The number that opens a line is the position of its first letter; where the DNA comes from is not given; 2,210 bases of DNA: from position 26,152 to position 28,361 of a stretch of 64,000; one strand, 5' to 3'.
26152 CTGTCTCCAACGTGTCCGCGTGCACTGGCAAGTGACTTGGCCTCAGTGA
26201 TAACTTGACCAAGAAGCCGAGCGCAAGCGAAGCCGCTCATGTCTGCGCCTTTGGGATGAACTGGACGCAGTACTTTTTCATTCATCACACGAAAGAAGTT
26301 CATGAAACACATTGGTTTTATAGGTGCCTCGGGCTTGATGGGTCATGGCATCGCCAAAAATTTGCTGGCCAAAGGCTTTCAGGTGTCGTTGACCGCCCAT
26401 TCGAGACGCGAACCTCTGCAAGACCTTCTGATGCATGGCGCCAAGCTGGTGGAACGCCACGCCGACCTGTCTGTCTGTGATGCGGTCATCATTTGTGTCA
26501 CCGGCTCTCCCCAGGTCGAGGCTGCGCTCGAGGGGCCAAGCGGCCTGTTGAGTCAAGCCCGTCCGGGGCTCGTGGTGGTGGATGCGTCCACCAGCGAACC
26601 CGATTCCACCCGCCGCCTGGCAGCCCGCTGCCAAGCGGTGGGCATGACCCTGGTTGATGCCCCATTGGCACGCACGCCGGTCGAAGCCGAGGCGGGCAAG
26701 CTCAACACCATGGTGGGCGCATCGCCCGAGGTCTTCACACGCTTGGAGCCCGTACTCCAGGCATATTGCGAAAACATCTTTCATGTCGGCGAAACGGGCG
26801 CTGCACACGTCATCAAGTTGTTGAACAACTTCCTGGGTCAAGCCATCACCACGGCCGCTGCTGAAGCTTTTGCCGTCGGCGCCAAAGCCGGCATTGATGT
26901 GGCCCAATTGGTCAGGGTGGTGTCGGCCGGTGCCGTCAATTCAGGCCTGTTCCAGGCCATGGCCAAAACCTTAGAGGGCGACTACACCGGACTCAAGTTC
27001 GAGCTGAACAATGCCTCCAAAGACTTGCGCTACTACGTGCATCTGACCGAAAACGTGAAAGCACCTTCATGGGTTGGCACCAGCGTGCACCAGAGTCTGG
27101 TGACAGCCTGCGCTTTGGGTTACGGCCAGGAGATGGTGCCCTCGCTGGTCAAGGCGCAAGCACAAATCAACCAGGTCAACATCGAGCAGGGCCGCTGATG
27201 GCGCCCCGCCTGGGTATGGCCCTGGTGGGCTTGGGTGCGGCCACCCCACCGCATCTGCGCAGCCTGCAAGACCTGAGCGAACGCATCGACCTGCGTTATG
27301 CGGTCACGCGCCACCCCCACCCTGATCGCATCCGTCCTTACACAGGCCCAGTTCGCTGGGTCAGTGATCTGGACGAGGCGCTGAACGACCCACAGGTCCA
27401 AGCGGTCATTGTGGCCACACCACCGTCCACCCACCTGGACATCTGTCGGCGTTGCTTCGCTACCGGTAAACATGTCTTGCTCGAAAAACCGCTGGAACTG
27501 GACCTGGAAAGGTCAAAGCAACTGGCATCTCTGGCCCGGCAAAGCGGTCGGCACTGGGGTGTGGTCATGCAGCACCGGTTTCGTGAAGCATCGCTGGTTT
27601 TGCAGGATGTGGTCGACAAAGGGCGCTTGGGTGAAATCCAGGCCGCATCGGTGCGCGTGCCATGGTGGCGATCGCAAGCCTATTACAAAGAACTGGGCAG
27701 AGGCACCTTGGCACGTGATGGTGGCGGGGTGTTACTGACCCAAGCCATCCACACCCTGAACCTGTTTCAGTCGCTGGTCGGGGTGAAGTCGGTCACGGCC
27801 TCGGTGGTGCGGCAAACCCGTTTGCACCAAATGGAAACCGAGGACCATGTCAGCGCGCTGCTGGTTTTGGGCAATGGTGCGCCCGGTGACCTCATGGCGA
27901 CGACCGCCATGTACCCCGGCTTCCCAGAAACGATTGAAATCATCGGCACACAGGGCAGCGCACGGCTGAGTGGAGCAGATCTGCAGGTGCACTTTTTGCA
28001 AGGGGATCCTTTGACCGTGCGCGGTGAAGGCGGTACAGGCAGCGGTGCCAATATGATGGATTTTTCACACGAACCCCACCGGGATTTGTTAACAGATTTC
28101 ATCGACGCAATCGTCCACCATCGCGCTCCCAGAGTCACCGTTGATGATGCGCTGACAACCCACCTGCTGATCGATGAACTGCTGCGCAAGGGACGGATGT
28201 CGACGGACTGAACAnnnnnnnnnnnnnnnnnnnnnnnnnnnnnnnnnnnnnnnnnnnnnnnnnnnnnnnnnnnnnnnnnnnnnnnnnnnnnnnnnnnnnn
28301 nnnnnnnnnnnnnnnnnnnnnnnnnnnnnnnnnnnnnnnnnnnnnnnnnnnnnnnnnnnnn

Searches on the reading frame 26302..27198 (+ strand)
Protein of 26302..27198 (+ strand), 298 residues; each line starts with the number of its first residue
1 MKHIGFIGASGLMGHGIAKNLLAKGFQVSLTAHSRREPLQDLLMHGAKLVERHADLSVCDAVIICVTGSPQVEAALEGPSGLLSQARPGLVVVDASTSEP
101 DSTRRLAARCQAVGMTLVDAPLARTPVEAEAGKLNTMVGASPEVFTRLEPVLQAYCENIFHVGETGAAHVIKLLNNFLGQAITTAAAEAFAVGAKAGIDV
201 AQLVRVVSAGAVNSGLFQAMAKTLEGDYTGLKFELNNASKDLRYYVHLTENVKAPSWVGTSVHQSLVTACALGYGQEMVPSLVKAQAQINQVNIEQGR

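Call 9: search_protein_families(library=ncbifam, proteins=[window:26302-27198:+], max_evalue=0.00001)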
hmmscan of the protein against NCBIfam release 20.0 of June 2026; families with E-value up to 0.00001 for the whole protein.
window:26302-27198:+ (298 aa): 10 families
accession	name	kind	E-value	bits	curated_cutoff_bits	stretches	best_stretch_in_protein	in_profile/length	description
NF043037.1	ThreonDh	equivalog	1.7e-45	155.8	350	1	3-287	4-288/297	L-threonate dehydrogenase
NF008592.0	PRK11559.1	equivalog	9.9e-42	143.2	397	1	2-295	3-295/296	2-hydroxy-3-oxopropionate reductase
TIGR01505.1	tartro_sem_red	equivalog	7.4e-41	140.3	340.75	1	4-291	2-288/291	2-hydroxy-3-oxopropionate reductase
TIGR01692.1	HIBADH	equivalog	5.4e-35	121.1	291.6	1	6-277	1-278/288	3-hydroxyisobutyrate dehydrogenase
NF012005.0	PRK15461.1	equivalog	5.7e-35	120.9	348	1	1-282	1-282/298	sulfolactaldehyde 3-reductase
NF011633.0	PRK15059.1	equivalog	9e-27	94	451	1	4-279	3-275/292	2-hydroxy-3-oxopropionate reductase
NF007161.0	PRK09599.1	subfamily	7.6e-16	58.2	271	1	3-227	2-232/302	NADP-dependent phosphogluconate dehydrogenase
TIGR00872.1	gnd_rel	equivalog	4.3e-13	49.2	297.2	1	1-225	1-227/299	phosphogluconate dehydrogenase (NAD(+)-dependent, decarboxylating)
NF006765.0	PRK09287.1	equivalog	8.3e-08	31.5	413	1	2-192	4-203/476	NADP-dependent phosphogluconate dehydrogenase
TIGR00873.1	gnd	equivalog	1.1e-06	27.7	426.7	1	4-191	2-198/467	decarboxylating NADP(+)-dependent phosphogluconate dehydrogenase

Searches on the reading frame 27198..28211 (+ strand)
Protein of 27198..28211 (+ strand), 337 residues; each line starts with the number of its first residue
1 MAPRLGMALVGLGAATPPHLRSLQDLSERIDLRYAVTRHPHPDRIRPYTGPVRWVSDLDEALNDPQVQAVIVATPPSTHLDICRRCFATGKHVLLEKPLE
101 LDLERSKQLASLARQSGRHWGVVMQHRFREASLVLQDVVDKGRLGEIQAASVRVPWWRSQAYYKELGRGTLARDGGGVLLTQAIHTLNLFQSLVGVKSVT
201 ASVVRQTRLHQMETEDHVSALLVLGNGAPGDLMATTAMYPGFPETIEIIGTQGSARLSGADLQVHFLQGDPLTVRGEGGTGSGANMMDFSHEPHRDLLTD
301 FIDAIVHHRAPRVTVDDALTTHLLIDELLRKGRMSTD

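Call 10: search_protein_families(library=ncbifam, proteins=[window:27198-28211:+], max_evalue=0.00001)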
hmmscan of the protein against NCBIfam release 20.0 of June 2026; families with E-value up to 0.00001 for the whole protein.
window:27198-28211:+ (337 aa): 8 families
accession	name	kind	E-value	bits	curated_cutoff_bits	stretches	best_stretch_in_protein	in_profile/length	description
TIGR04380.1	myo_inos_iolG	equivalog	4.4e-31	108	355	1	5-325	2-316/330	inositol 2-dehydrogenase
NF007574.0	PRK10206.1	equivalog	2.3e-23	82.8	352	1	7-226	5-218/345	oxidoreductase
NF008607.0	PRK11579.1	subfamily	7e-18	64.7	330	1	39-208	37-203/346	oxidoreductase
NF040723.1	UDP-GlcNAcDh_Arch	equivalog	1.1e-16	61.3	450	1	8-317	4-286/302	UDP-N-acetylglucosamine 3-dehydrogenase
NF052479.1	LevoglcsnDh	equivalog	9.7e-14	50.8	650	1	55-149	62-156/386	levoglucosan dehydrogenase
NF058563.1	BT_2159_fam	equivalog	7.2e-09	35.1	650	1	7-148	3-144/350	disaccharide 3-dehydrogenase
NF041392.1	XylDh_Gfo6_Halo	equivalog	3.7e-08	32.5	350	1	66-149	82-165/350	D-xylose 1-dehydrogenase Gfo6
NF058561.1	BT_2158_fam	equivalog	3.2e-07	29.3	750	1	65-149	95-179/487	glycoside 3-dehydrogenase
